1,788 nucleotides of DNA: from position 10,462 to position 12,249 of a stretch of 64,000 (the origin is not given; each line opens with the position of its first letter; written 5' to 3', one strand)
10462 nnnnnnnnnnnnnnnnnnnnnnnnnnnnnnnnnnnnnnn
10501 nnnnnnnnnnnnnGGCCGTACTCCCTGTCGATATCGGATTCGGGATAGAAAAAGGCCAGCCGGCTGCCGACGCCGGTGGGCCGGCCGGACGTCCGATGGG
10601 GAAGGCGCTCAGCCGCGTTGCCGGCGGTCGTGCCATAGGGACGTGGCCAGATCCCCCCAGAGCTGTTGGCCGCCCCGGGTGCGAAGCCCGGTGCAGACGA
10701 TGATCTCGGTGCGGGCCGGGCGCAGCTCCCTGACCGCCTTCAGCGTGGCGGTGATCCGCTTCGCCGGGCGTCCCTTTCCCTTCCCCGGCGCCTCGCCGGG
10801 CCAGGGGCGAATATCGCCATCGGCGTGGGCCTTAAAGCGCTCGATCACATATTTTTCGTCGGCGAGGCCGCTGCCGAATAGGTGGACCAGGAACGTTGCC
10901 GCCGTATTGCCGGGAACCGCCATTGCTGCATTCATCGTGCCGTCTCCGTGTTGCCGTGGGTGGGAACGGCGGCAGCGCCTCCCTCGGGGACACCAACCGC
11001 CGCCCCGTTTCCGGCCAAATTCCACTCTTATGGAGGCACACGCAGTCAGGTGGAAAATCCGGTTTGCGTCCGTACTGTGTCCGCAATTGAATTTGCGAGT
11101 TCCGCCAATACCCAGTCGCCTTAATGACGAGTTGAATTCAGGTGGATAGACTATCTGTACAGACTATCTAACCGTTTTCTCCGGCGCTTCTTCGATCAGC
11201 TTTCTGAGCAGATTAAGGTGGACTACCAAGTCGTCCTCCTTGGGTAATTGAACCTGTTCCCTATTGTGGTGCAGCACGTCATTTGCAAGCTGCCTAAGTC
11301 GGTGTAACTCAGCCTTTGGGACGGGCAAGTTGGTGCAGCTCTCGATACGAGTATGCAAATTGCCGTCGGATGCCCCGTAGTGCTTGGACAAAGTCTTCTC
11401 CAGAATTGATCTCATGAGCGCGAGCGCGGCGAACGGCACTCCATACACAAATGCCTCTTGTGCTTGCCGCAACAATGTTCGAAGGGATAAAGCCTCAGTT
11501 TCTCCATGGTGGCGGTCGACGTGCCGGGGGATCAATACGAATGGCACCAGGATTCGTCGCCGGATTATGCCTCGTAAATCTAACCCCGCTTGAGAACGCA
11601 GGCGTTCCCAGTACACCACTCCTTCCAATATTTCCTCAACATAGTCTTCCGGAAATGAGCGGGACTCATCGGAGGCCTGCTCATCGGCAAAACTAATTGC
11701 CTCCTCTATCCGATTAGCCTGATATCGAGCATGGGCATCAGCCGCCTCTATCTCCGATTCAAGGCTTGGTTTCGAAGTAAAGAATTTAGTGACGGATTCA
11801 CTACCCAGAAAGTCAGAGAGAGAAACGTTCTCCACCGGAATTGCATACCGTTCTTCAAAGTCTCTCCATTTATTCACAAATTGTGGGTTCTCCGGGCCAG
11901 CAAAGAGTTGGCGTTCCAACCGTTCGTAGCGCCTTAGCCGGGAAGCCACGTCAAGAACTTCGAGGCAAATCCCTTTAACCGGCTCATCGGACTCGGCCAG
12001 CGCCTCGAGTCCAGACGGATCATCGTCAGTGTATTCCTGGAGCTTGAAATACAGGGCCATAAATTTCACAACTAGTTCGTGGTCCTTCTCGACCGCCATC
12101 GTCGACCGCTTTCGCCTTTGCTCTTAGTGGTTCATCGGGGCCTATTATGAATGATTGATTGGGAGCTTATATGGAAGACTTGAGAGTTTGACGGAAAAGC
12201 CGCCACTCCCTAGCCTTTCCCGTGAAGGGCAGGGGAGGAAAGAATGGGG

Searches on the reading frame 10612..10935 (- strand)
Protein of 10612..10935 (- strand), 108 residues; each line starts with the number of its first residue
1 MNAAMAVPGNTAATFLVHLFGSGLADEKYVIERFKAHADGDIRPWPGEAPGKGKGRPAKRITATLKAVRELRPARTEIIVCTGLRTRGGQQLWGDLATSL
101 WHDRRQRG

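Call 41: search_protein_families(library=phrogs, proteins=[window:10612-10935:-], max_evalue=0.1)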
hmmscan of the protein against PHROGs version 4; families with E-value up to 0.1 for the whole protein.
seq(108 aa): 0 families

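Call 42: search_protein_families(library=padloc, proteins=[window:10612-10935:-], max_evalue=0.1)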
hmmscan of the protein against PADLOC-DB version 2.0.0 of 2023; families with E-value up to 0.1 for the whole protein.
seq(108 aa): 0 families

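Call 44: search_protein_families(library=pfam, proteins=[window:10612-10935:-], max_evalue=1)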
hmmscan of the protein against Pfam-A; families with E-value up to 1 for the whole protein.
seq(108 aa): 0 families

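Call 56: search_dna_similar(query=window:10612-10935:-, collection=plasmids, mode=protein, max_evalue=0.01, max_rows=15)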
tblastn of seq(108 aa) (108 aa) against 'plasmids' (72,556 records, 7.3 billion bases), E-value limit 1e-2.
No match.
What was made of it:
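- Tried and rejected: Pfam found nothing (call 44) and plasmids had no match (call 56).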

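Call 73: find_homologous_proteins(query=window:10612-10935:-)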
Query seq(108 aa) (108 aa): 303 proteins with E <= 0.001 among 315 candidates; the best 120 are listed.
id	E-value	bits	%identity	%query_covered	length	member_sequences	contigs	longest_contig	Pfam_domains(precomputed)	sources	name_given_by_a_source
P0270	3.6e-67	241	100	100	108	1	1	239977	-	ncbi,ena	-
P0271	3.9e-62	225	91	100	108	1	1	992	-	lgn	-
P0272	1.4e-61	223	93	100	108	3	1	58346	-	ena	-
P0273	2.1e-61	223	92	100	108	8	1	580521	-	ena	-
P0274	3.2e-61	222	91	100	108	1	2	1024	-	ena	-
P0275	2.0e-60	220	91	100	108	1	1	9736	-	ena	-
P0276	2.5e-60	219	90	100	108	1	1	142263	-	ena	-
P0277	3.6e-60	219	89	100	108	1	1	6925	-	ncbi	-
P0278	4.5e-60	219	90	100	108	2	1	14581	-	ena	-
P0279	5.2e-60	218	90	100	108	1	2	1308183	-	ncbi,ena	-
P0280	1.1e-59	217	88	100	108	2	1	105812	-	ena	-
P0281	2.3e-58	213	87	100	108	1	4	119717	-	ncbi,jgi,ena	-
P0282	7.1e-58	212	85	100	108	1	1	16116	-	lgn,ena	-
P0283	1.3e-57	211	85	100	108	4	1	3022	-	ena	-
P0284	3.4e-57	209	86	100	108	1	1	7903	-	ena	-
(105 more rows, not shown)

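Call 77: predict_structure(alignment_id=A2)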
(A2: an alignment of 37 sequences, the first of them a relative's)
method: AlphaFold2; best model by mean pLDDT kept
length: 108 residues; sequences in the alignment: 37
mean_pLDDT: 78.9   pTM: 0.73
mean pLDDT of the five models: 78.9, 71.6, 62.4, 52.3, 51.8
residues with pLDDT >= 90: 42; 70-90: 38; 50-70: 10; < 50: 18
segments of 3 or more residues with pLDDT < 50: 1-12, 49-54
pLDDT, mean of each block of 10 residues (from residue 1): 41 74 93 90 70 59 93 91 92 88 76
secondary structure, 60 per line:
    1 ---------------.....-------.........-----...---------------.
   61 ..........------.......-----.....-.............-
elements in order: E16-20 E28-36 E42-44 E60-64 H65-70 E77-83 E89-93 H95-107

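Call 79: fold_search(model_id=the predicted structure, library=pdb)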
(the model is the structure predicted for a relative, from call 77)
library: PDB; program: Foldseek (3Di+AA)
matches with E <= 10: 398; with E <= 0.001: 0
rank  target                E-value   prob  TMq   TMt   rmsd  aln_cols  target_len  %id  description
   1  7qol_W                3.8e-01  0.09  0.23  0.18  13.6       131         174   11  Tail assembly of the phicrAss001 virion with C6 symmetry imposed (released 2023-03-29)
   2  2ic2_B                4.1e-01  0.06  0.18  0.17  14.0        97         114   13  Crystal Structure of the First FNIII Domain of Ihog (released 2006-10-24)
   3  8iyk_F                4.6e-01  0.13  0.24  0.05   9.3        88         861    9  Tail tip conformation 1 of phage lambda tail (released 2023-10-18)
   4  5nd4_C                4.8e-01  0.14  0.28  0.11   9.8       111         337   10  Microtubule-bound MKLP2 motor domain in the presence of ADP.AlFx (released 2017-10-04)
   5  5irb_B                6.1e-01  0.09  0.22  0.10  12.6        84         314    8  Structural insight into host cell surface retention of a 1.5-MDa bacterial ice-binding adhesin (released 2017-07-19)
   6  6pbk_A                6.9e-01  0.08  0.23  0.22  11.8       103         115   10  Archaellum periplasmic stator protein complex FlaF and FlaG from Sulfolobus acidocaldarius (released 2019-11-20)
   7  4kia                  7.3e-01  0.06  0.21  0.16  14.5       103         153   13  Crystal structure of LmHde, heme-degrading enzyme, from Listeria monocytogenes (released 2014-03-12)
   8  1oww_MODEL_1_A        8.2e-01  0.07  0.22  0.24  10.6       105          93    8  Solution structure of the first type III module of human fibronectin determined by 1H, 15N NMR spectroscopy (released 2003-10-07)
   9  2oxg_D                8.2e-01  0.06  0.20  0.20  13.8       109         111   12  The SoxYZ Complex of Paracoccus pantotrophus (released 2007-05-22)
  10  3mu3_A                8.2e-01  0.04  0.17  0.16  12.6       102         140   11  Crystal structure of chicken MD-1 complexed with lipid IVa (released 2010-06-09)
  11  9d7z_J                9.2e-01  0.10  0.23  0.16   8.2        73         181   11  Shigella flexneri bacteriophage Moo19 Icosahedral Reconstruction (released 2025-01-15)
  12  3mtx_B                9.2e-01  0.06  0.21  0.19  12.5       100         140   11  Crystal structure of chicken MD-1 (released 2010-06-09)
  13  1qpp_A                1.0e+00  0.09  0.27  0.16  13.0        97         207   10  CRYSTAL STRUCTURES OF SELF CAPPING PAPD CHAPERONE HOMODIMERS (released 1999-07-07)
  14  6xkr_P                1.1e+00  0.14  0.31  0.29  11.7        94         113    6  Structure of Sasanlimab Fab in complex with PD-1 (released 2020-09-09)
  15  7t2d_D                1.1e+00  0.06  0.21  0.13  11.7        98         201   11  Crystal structure of the B1 TCR in complex with HLA-DP4-Ply (released 2022-12-28)
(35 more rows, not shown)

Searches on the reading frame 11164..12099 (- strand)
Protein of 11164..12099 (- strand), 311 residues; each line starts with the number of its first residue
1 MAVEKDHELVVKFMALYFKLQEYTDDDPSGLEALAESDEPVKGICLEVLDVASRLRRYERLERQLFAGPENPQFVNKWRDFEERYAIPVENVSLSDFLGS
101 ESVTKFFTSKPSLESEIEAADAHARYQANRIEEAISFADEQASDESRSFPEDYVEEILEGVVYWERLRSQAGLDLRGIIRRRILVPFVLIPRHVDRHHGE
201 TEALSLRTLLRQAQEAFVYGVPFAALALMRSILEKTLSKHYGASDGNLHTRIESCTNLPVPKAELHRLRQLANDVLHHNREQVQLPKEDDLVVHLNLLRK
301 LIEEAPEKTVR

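Call 18: search_protein_families(library=pfam, proteins=[window:11164-12099:-], max_evalue=0.001)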
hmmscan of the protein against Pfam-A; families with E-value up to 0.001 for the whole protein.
window:11164-12099:- (311 aa): 1 family
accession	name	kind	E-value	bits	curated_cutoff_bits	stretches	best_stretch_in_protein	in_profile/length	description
PF13643.11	DUF4145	-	6.2e-07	29.8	23.1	1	212-289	2-79/88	Domain of unknown function (DUF4145)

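Call 42: search_protein_families(library=padloc, proteins=[window:11164-12099:-], max_evalue=0.1)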
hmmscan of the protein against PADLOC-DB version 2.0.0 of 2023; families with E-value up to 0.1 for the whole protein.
window:11164-12099:- (311 aa): 0 families
